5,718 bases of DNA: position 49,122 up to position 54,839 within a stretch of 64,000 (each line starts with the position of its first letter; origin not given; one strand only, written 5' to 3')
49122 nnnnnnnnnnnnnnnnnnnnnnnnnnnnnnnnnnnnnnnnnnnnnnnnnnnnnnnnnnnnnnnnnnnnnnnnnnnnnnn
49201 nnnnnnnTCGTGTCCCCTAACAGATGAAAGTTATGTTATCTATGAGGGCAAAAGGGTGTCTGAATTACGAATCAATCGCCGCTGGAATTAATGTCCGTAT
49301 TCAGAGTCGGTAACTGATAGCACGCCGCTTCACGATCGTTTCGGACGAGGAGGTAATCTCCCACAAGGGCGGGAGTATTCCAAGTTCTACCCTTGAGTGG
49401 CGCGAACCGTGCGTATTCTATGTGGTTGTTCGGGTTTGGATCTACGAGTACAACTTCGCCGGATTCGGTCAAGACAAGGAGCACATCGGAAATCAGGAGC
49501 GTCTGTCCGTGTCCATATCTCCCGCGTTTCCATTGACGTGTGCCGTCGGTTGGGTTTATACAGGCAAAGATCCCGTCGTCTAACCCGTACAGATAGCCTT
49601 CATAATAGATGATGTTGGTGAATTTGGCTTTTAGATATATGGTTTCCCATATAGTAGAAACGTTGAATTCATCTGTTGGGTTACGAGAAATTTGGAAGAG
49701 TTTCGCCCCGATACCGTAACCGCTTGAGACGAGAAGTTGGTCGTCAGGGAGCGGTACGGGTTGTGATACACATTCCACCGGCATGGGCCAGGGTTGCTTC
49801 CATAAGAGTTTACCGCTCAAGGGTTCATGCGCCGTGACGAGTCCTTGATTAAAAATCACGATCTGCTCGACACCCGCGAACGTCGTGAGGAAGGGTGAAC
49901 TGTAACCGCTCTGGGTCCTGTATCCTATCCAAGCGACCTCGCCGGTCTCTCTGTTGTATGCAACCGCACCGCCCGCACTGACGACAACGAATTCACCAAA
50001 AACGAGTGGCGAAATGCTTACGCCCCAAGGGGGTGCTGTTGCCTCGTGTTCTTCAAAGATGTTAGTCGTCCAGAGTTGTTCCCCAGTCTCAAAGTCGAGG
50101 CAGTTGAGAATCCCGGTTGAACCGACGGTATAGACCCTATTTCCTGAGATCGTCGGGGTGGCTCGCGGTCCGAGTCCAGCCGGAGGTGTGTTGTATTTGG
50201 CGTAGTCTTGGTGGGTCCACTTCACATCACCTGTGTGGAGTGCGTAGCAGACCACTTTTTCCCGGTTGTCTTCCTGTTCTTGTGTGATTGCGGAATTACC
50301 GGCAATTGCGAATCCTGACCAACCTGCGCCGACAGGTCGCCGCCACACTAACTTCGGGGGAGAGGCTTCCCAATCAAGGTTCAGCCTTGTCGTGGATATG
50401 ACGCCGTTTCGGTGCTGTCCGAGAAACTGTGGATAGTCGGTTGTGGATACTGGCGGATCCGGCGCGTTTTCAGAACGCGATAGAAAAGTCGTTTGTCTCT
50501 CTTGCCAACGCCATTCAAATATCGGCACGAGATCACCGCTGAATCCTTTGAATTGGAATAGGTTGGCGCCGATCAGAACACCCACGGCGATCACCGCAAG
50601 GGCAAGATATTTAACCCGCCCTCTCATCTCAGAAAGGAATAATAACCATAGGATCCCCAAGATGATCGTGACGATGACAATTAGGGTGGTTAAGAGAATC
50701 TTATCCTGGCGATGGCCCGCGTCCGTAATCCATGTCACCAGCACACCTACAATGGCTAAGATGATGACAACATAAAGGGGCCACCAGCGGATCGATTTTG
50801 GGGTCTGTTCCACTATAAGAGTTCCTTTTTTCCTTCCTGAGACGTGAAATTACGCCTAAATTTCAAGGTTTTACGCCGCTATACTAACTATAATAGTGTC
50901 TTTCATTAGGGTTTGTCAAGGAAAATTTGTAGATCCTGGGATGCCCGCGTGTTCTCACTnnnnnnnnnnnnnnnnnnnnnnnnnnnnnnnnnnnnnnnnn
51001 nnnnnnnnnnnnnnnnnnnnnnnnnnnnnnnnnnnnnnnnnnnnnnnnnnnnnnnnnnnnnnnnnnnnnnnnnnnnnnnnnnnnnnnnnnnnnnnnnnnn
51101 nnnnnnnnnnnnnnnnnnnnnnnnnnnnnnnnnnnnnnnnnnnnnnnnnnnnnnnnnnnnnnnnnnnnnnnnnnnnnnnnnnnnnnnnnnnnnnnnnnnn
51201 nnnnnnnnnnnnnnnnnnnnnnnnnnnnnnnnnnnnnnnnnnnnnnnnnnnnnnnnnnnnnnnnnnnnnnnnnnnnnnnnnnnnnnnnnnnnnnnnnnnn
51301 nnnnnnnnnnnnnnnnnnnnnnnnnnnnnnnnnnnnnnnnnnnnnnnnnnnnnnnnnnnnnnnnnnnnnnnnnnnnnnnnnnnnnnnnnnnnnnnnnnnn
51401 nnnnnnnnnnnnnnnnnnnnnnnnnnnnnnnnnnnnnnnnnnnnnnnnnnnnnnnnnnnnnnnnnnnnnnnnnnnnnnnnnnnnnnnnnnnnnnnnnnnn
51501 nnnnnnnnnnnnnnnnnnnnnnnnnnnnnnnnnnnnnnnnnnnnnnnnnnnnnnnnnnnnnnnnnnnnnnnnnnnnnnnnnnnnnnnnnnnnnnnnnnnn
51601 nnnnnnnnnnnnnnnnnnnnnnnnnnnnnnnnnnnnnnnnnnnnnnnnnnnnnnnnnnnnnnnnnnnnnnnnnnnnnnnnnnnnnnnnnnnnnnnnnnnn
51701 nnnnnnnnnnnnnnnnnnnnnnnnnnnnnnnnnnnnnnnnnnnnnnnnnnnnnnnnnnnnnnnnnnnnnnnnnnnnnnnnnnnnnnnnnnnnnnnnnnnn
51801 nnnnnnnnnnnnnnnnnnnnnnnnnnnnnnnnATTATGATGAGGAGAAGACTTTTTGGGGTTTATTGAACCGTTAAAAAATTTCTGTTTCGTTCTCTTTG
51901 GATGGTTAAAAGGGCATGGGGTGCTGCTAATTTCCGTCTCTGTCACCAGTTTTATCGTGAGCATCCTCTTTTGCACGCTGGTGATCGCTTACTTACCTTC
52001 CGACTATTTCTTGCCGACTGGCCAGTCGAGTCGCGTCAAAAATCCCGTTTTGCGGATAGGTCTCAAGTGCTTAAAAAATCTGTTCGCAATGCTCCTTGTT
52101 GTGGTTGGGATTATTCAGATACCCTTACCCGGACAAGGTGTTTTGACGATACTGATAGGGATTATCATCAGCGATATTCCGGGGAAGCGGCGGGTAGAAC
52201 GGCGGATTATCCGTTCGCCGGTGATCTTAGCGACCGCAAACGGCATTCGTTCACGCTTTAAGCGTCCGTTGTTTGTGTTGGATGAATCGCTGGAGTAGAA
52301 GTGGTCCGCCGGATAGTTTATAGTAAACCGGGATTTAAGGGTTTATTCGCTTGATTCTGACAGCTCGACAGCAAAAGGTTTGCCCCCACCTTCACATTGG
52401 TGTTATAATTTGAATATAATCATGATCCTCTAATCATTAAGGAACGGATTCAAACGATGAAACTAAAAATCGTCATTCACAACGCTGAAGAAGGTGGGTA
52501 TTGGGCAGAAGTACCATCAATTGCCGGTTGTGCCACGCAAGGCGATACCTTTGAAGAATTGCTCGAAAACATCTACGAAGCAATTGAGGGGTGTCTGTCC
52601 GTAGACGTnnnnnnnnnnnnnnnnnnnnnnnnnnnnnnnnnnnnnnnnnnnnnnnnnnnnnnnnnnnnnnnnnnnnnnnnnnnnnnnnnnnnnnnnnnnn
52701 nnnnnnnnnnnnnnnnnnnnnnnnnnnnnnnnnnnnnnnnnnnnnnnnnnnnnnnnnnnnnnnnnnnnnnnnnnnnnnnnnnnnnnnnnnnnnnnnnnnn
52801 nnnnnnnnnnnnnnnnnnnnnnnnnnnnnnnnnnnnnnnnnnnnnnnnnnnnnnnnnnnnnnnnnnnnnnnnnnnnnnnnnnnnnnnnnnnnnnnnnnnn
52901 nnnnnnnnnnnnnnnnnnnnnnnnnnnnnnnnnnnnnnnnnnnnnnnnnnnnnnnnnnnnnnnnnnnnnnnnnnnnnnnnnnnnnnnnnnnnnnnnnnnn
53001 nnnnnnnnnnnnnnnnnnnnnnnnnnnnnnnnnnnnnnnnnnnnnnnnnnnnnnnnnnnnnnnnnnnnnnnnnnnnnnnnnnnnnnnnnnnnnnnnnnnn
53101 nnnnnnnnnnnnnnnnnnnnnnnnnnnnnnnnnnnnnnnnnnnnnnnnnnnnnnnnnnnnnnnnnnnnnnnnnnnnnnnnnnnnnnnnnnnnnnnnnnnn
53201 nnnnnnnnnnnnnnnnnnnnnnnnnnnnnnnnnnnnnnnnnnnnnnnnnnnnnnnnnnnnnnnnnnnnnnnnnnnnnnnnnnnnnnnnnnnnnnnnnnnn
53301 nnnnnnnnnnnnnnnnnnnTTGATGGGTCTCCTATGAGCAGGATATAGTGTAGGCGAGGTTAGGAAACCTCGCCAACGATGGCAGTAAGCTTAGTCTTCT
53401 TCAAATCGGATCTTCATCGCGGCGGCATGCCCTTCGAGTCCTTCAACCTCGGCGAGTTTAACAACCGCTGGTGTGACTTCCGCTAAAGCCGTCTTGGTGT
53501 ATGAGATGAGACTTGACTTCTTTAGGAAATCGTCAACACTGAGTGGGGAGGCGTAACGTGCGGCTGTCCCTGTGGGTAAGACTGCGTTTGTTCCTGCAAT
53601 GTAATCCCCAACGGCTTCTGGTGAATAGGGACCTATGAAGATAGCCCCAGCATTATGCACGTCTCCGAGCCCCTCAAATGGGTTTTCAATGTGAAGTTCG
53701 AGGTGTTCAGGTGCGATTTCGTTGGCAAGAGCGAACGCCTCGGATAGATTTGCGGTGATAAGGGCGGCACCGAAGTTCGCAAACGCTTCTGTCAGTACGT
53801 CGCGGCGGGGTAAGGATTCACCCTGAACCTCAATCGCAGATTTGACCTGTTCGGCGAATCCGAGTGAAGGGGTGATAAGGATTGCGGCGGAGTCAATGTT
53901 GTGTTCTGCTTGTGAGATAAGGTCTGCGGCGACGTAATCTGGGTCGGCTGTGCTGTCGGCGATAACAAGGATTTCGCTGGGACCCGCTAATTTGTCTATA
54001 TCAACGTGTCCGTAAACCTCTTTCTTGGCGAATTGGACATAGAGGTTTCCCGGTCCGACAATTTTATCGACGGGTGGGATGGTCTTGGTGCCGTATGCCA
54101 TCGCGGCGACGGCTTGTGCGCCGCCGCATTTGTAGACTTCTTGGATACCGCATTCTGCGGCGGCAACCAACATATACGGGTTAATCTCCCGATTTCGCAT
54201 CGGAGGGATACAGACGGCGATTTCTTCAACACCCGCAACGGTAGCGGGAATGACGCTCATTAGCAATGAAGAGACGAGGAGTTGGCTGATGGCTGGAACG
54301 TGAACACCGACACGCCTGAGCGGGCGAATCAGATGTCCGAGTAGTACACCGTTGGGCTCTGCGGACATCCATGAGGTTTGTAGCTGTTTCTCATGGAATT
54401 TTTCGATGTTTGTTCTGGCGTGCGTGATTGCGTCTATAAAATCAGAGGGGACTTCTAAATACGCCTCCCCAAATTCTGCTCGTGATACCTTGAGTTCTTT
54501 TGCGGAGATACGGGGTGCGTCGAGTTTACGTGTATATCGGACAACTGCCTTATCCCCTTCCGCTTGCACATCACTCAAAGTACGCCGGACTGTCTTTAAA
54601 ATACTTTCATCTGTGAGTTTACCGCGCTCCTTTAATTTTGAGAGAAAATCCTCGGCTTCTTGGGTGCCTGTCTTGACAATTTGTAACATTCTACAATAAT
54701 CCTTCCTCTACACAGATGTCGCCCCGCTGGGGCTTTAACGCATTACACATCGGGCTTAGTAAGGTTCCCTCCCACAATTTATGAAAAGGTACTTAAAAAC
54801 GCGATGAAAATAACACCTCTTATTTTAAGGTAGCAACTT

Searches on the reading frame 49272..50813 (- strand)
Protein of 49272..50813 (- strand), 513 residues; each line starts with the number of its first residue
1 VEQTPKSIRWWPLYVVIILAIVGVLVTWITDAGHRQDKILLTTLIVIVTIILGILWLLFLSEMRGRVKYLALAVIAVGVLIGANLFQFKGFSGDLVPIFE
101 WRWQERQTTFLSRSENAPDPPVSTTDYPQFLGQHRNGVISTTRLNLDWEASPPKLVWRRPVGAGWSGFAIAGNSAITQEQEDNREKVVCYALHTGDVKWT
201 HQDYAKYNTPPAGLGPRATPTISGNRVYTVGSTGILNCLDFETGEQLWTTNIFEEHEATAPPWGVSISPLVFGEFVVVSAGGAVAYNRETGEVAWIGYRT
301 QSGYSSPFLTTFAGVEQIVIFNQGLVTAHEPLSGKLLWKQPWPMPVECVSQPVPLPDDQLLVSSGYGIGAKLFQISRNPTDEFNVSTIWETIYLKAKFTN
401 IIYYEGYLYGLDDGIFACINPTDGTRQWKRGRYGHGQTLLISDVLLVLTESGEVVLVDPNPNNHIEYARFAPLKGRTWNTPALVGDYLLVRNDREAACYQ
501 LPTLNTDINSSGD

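Call 82: search_protein_families(library=pfam, proteins=[window:49272-50813:-], max_evalue=0.00001)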
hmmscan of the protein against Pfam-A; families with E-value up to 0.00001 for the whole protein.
window:49272-50813:- (513 aa): 2 families
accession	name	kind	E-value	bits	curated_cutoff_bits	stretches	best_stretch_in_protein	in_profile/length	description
PF13360.13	PQQ_2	-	7.5e-30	104.7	27.6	2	218-429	29-232/233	Outer membrane protein assembly factor BamB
PF13570.13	Beta-prop_ACSF4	-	2e-06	27.9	133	0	186-490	30-317/329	Beta-alanine-activating enzyme, beta-propeller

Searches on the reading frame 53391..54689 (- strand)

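Call 82: search_protein_families(library=pfam, proteins=[window:53391-54689:-], max_evalue=0.00001)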
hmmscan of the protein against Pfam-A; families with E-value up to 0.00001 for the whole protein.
window:53391-54689:- (432 aa): 1 family
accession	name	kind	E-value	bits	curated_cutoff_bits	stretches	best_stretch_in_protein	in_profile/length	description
PF00815.25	Histidinol_dh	-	2e-160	534.8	27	1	21-429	2-411/411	Histidinol dehydrogenase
